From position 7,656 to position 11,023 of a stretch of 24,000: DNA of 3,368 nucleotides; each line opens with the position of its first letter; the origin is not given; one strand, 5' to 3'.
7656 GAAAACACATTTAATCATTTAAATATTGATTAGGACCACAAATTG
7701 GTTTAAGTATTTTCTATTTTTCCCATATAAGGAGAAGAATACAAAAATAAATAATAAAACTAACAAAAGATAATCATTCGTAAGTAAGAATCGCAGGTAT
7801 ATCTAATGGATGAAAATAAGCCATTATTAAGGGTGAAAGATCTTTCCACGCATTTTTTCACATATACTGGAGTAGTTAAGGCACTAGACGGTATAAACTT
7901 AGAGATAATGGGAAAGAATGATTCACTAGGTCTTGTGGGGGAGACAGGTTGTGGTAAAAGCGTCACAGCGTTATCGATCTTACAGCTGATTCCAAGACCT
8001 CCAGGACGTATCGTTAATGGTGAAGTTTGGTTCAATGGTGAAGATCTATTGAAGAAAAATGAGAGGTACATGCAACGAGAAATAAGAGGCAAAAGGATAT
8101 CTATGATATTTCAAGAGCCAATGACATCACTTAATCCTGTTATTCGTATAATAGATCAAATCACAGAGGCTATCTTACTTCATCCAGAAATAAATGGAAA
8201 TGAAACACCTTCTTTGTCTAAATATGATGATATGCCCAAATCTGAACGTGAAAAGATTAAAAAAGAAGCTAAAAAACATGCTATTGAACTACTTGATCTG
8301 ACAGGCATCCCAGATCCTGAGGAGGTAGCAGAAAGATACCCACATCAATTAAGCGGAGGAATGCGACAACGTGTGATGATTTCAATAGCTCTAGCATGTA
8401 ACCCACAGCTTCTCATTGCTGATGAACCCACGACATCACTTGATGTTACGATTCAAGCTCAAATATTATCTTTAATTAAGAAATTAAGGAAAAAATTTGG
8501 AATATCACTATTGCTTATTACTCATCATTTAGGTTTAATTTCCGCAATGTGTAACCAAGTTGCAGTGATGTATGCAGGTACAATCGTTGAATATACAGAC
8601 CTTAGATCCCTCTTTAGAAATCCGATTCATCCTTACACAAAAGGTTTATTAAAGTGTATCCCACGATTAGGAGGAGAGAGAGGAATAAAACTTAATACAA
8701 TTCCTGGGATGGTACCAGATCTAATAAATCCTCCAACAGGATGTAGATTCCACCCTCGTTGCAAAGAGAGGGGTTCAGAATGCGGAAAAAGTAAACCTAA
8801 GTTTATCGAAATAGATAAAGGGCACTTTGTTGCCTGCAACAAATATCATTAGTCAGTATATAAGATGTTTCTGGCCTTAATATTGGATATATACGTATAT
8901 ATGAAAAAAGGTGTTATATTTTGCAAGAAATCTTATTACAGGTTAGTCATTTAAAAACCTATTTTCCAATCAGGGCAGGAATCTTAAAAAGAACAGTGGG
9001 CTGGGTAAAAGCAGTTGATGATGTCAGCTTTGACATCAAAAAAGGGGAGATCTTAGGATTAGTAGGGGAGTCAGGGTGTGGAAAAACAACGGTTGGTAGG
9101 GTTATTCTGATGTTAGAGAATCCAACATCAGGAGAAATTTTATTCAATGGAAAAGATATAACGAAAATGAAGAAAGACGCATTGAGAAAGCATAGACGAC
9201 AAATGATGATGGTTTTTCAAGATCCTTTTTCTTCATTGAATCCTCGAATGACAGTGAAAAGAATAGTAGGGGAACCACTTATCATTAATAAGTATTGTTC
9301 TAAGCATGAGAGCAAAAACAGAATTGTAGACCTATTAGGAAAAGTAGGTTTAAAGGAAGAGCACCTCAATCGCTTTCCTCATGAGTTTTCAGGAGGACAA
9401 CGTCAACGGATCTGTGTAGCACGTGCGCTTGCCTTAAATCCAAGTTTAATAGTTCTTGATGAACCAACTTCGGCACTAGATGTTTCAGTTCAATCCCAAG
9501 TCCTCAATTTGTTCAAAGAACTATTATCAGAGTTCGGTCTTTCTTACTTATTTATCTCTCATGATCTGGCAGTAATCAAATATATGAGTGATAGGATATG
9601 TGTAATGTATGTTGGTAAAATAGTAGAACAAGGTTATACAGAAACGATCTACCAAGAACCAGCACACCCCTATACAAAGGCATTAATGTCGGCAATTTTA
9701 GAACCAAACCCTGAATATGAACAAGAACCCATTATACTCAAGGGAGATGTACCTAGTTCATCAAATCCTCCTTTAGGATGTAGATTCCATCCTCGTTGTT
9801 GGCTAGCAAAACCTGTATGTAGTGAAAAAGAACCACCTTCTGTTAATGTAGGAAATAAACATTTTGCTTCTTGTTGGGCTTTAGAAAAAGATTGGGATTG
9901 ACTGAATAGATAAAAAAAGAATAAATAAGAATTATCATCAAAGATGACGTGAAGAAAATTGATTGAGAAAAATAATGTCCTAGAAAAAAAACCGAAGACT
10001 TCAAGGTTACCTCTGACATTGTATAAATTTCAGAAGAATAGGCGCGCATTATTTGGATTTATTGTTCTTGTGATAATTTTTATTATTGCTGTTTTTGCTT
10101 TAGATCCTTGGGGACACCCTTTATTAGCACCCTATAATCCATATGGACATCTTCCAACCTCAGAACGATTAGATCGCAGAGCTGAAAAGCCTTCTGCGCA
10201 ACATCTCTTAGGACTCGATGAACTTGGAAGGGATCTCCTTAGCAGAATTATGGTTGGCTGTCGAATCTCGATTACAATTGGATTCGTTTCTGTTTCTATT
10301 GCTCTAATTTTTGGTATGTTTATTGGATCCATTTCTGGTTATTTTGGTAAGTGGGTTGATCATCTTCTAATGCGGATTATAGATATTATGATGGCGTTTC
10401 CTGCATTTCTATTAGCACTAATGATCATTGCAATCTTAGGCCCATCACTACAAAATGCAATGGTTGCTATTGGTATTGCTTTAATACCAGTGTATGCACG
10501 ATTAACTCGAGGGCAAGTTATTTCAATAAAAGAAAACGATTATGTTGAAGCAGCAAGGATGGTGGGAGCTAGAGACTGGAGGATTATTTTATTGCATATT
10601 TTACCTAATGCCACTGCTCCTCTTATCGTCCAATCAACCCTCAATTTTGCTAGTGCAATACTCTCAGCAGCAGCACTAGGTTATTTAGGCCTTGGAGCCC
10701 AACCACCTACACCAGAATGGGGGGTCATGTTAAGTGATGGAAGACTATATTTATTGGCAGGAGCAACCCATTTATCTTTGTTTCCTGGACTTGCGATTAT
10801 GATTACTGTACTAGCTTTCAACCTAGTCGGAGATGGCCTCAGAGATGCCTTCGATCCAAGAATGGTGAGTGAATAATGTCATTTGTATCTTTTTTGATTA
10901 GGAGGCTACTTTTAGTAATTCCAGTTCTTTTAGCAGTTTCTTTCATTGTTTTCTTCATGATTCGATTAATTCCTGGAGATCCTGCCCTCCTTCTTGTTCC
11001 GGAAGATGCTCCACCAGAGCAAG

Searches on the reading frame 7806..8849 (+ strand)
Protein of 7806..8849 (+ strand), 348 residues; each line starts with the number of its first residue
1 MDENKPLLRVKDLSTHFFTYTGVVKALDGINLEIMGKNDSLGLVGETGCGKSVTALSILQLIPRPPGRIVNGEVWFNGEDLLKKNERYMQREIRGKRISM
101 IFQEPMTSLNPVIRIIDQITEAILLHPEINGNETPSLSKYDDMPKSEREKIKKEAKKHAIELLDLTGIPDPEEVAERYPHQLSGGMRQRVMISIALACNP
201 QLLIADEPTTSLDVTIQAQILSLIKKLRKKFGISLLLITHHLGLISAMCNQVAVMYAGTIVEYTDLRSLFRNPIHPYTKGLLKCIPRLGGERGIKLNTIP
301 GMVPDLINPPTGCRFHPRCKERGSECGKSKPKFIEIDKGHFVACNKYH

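Call 11: search_protein_families(library=pfam, proteins=[window:7806-8849:+], max_evalue=0.001)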
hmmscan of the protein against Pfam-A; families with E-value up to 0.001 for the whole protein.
window:7806-8849:+ (348 aa): 3 families
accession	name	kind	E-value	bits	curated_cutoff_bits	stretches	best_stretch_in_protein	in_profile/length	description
PF00005.33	ABC_tran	-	4e-24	86.2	25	1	36-210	9-137/137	ABC transporter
PF08352.17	oligo_HPY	-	5e-21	75.3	27.1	1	261-326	1-65/65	Oligopeptide/dipeptide transporter, C-terminal region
PF13304.12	AAA_21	-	1.7e-05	25.5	27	1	173-246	229-304/304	AAA domain, putative AbiEii toxin, Type IV TA system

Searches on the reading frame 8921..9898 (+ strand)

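Call 11: search_protein_families(library=pfam, proteins=[window:8921-9898:+], max_evalue=0.001)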
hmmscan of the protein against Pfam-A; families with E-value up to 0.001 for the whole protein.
window:8921-9898:+ (326 aa): 4 families
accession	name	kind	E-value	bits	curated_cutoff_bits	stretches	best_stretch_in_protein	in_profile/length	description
PF00005.33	ABC_tran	-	2.1e-37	129.2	25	1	33-184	2-137/137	ABC transporter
PF08352.17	oligo_HPY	-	2.4e-18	66.7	27.1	1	235-300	1-65/65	Oligopeptide/dipeptide transporter, C-terminal region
PF13304.12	AAA_21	-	4e-07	30.8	27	0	153-218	235-302/304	AAA domain, putative AbiEii toxin, Type IV TA system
PF02463.25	SMC_N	-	9.6e-05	22.3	40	1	44-228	26-211/220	RecF/RecN/SMC N terminal domain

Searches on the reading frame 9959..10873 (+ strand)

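Call 11: search_protein_families(library=pfam, proteins=[window:9959-10873:+], max_evalue=0.001)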
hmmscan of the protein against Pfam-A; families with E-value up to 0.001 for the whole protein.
window:9959-10873:+ (305 aa): 2 families
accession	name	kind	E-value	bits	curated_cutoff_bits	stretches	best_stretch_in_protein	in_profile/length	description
PF00528.27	BPD_transp_1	-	2.4e-37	128.9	26.4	1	119-302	1-182/184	Binding-protein-dependent transport system inner membrane component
PF12911.12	OppC_N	-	6.1e-09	36.1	23.9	1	20-63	6-43/53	N-terminal TM domain of oligopeptide transport permease C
